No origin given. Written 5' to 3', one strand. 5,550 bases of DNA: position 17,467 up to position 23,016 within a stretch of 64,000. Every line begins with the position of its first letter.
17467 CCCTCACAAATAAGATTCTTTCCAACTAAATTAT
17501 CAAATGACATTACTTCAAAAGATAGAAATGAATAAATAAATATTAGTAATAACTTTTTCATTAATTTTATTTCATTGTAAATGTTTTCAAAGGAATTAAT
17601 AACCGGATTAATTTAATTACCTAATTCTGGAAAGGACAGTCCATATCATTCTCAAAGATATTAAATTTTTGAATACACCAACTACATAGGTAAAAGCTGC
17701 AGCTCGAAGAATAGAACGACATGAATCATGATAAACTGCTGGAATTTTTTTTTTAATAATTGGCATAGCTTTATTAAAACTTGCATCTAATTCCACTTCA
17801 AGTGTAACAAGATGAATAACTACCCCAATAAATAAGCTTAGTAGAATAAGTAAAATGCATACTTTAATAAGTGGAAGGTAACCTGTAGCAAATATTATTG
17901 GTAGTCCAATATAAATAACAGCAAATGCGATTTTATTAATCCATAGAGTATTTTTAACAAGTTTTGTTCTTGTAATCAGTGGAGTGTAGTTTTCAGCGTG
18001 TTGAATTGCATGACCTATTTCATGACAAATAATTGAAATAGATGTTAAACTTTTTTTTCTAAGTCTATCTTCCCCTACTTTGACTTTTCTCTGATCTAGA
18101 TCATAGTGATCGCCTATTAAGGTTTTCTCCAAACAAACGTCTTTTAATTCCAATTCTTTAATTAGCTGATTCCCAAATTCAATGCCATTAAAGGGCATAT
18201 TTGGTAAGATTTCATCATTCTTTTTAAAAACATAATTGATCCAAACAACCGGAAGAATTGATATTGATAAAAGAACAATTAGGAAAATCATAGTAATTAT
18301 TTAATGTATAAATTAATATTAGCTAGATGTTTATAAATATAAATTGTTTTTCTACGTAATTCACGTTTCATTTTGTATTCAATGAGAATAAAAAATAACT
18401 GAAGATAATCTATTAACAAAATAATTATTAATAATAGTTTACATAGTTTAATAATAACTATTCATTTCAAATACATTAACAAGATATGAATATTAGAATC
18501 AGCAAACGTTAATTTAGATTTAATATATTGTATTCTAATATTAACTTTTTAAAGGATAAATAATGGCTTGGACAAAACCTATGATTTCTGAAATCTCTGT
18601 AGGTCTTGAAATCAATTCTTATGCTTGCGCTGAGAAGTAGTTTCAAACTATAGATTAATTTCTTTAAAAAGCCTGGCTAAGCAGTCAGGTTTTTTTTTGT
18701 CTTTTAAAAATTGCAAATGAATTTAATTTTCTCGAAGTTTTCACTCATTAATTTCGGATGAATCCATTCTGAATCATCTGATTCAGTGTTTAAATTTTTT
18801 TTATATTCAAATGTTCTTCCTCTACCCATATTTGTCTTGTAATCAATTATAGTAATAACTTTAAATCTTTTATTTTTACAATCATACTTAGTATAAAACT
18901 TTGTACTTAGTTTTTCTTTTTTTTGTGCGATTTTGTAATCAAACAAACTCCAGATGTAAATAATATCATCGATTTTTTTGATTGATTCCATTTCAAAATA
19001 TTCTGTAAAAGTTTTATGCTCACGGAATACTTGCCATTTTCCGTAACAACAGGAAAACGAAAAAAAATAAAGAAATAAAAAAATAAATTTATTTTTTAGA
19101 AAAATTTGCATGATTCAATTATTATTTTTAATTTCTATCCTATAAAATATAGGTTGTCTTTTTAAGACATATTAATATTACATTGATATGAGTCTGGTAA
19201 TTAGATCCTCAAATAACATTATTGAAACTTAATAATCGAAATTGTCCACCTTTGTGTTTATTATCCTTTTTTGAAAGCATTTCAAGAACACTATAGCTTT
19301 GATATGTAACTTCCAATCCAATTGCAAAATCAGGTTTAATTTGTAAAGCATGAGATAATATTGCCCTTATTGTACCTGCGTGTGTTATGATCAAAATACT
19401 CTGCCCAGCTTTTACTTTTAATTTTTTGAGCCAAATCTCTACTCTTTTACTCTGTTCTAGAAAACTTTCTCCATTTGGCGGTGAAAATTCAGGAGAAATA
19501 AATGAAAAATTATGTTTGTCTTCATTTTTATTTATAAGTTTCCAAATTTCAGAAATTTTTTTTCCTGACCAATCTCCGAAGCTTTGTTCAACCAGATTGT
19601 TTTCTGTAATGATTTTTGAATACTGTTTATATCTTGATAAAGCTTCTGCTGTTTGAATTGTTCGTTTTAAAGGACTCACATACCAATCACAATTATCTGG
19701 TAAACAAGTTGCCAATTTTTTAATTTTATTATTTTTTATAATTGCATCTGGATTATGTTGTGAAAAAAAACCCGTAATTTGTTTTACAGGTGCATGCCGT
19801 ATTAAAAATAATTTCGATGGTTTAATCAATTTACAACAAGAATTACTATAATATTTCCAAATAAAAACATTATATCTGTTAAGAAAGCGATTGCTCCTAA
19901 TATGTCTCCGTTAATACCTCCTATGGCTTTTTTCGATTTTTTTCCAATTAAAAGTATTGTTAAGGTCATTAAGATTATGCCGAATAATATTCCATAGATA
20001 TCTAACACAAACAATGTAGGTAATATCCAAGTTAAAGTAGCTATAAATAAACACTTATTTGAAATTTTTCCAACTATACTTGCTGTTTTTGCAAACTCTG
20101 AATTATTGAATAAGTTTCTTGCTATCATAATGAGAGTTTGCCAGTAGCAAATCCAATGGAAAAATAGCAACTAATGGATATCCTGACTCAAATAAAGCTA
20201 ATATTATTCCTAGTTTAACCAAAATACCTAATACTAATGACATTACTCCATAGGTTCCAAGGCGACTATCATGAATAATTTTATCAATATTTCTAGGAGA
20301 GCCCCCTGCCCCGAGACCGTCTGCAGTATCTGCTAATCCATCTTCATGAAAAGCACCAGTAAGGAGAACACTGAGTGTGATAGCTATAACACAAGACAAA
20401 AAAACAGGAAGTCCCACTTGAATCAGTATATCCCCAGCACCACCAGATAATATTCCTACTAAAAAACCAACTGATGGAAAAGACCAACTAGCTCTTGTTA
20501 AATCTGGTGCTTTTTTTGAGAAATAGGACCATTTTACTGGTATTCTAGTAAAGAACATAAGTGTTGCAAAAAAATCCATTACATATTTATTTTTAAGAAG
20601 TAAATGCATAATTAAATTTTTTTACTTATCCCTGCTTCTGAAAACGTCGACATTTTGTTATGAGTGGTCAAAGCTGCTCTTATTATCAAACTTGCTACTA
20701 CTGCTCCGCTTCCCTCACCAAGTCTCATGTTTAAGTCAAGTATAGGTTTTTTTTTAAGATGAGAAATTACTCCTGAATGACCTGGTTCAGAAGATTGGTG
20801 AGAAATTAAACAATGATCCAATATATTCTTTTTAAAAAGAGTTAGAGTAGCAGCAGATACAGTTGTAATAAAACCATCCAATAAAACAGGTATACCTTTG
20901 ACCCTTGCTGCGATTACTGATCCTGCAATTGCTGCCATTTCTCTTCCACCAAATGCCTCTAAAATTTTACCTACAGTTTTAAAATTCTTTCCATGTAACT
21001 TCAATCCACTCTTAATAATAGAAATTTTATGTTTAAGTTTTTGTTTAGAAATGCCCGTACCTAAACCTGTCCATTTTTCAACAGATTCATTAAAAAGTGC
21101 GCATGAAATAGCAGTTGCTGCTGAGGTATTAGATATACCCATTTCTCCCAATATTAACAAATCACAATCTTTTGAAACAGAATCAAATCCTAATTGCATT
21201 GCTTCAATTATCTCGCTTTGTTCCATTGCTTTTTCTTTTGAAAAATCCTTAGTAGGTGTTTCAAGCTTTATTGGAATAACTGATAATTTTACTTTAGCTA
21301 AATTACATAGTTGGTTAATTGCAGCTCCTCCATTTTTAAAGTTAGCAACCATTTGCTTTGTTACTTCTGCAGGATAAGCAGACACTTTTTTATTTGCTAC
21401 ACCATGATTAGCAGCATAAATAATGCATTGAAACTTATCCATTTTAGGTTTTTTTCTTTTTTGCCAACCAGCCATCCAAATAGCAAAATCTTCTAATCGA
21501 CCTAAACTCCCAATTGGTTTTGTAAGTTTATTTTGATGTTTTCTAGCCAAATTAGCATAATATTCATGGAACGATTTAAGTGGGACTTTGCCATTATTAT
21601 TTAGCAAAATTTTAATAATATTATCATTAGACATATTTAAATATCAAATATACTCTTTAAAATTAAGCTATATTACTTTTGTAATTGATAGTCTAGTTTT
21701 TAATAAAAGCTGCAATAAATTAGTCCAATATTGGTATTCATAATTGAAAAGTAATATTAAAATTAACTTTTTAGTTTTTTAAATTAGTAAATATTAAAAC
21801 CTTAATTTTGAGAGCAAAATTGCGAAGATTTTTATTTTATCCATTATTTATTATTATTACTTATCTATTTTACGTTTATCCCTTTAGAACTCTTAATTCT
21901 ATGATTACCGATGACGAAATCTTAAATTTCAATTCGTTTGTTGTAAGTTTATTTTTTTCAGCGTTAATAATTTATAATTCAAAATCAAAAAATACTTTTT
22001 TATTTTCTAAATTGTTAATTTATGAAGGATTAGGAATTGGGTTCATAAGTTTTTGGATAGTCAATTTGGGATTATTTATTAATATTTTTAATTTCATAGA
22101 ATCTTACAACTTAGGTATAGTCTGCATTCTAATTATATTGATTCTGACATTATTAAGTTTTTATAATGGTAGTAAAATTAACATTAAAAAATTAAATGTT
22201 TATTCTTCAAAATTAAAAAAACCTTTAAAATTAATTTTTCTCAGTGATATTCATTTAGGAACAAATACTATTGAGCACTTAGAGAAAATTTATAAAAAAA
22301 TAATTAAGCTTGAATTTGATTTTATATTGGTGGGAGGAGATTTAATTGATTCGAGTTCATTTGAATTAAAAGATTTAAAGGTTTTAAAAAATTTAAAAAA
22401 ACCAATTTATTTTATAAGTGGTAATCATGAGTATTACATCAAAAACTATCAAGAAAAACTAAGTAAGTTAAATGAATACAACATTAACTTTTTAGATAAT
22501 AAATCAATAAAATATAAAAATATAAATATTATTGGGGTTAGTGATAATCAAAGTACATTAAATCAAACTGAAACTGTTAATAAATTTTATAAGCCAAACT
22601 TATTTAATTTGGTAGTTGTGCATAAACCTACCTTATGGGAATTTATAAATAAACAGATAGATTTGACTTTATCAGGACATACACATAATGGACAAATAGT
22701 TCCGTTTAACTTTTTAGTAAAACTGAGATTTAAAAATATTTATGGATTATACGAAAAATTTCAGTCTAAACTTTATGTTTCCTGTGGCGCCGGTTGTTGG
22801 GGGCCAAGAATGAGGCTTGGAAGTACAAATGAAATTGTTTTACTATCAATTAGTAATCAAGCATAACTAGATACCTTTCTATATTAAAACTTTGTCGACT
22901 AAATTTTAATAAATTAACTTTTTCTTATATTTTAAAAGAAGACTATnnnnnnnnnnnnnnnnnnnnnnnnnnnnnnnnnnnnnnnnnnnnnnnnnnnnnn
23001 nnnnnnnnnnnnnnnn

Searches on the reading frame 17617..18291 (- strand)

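Call 9: search_protein_families(library=pfam, proteins=[window:17617-18291:-])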
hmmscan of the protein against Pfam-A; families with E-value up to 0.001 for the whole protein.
window:17617-18291:- (224 aa): 1 family
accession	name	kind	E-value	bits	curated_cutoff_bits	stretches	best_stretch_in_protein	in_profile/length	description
PF04298.18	Zn_peptidase_2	-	3.7e-42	144.8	27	1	1-215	2-212/218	Putative neutral zinc metallopeptidase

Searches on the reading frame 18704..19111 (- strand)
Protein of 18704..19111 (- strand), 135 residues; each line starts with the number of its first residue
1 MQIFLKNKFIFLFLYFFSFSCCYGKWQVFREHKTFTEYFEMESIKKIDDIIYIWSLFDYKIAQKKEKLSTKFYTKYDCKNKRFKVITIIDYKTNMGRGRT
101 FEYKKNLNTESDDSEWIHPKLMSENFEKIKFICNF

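Call 9: search_protein_families(library=pfam, proteins=[window:18704-19111:-])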
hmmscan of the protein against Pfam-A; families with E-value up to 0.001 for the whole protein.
window:18704-19111:- (135 aa): 1 family
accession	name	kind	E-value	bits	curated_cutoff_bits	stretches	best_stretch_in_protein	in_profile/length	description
PF16747.10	Adhesin_E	-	2.2e-15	57.3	23.7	1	26-119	1-96/109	Surface-adhesin protein E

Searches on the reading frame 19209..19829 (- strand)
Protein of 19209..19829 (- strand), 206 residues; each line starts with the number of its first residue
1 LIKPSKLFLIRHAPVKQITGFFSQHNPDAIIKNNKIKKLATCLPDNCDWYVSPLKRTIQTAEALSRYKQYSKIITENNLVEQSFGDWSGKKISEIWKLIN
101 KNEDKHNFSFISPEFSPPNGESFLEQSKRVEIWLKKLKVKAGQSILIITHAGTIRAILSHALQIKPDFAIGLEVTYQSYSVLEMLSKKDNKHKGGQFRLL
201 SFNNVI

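Call 9: search_protein_families(library=pfam, proteins=[window:19209-19829:-])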
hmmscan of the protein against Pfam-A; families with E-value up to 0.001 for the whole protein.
window:19209-19829:- (206 aa): 1 family
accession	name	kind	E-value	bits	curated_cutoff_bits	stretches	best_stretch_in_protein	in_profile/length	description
PF00300.27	His_Phos_1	-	3.3e-28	99.1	21.7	1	47-186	47-183/194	Histidine phosphatase superfamily (branch 1)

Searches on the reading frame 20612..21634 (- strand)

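Call 9: search_protein_families(library=pfam, proteins=[window:20612-21634:-])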
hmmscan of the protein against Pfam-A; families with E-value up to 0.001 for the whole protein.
window:20612-21634:- (340 aa): 1 family
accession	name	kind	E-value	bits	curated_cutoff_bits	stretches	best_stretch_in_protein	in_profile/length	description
PF02277.22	DBI_PRT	-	6.7e-110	367.8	22.6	1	23-336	5-329/329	Phosphoribosyltransferase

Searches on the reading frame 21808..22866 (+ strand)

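Call 13: search_protein_families(library=pfam, proteins=[window:21808-22866:+])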
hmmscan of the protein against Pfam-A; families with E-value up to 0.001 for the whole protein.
window:21808-22866:+ (352 aa): 2 families
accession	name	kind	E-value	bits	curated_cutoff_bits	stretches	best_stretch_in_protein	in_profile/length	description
PF00149.33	Metallophos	-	5.3e-18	66.6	21.5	1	141-294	2-190/191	Calcineurin-like phosphoesterase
PF12850.12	Metallophos_2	-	4e-06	27.4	27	1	141-294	2-118/154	Calcineurin-like phosphoesterase superfamily domain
